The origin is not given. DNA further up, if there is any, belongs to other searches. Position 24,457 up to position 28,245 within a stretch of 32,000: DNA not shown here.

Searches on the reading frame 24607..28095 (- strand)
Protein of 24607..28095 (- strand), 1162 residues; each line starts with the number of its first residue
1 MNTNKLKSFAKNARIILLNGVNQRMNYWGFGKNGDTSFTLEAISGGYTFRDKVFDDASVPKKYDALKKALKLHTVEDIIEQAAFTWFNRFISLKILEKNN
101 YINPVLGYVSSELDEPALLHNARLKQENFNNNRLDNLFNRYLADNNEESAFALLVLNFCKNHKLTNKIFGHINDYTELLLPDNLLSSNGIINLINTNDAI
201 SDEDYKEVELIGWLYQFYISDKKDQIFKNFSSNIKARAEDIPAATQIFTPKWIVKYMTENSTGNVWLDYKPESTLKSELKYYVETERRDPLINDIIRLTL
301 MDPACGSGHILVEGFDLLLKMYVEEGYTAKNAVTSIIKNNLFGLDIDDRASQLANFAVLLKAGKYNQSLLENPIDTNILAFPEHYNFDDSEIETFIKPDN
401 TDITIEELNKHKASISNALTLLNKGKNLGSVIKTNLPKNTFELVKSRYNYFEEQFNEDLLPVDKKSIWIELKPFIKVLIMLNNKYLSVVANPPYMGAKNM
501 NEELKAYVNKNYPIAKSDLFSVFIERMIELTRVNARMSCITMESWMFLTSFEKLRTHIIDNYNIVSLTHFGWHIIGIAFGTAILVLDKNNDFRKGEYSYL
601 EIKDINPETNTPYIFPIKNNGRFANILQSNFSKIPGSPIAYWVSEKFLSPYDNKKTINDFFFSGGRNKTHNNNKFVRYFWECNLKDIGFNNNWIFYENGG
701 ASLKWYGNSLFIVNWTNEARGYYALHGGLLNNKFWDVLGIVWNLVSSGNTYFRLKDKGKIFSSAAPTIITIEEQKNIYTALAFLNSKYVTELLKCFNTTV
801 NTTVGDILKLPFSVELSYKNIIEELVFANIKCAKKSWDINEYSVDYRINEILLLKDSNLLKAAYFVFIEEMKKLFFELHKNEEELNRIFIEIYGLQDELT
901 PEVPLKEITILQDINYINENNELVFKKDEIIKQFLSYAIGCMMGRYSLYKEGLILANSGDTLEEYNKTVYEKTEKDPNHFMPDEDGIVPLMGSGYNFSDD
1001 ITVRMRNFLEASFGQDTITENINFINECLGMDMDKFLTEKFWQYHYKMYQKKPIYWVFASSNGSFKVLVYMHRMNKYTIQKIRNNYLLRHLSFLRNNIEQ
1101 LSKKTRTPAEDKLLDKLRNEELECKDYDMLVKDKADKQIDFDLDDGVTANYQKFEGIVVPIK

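Call 52: search_protein_families(library=ncbifam, proteins=[window:24607-28095:-], max_evalue=0.01)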
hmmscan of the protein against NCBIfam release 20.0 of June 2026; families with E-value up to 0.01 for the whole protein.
window:24607-28095:- (1162 aa): 4 families
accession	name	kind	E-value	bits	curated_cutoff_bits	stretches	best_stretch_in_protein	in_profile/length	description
NF033452.1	BREX_1_MTaseX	exception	0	1030.6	500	1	6-1156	1-1209/1210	BREX-1 system adenine-specific DNA-methyltransferase PglX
NF033455.1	BREX_6_MTaseX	exception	1e-80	271.8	900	4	479-825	549-915/1319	BREX-6 system adenine-specific DNA-methyltransferase PglX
NF033454.1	BREX_5_MTaseX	exception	7e-60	202.8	900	3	470-1097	488-1139/1404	BREX-5 system adenine-specific DNA-methyltransferase PglX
NF033451.1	BREX_2_MTaseX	equivalog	3.1e-10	38.4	400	1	297-364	224-292/1185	BREX-2 system adenine-specific DNA-methyltransferase PglX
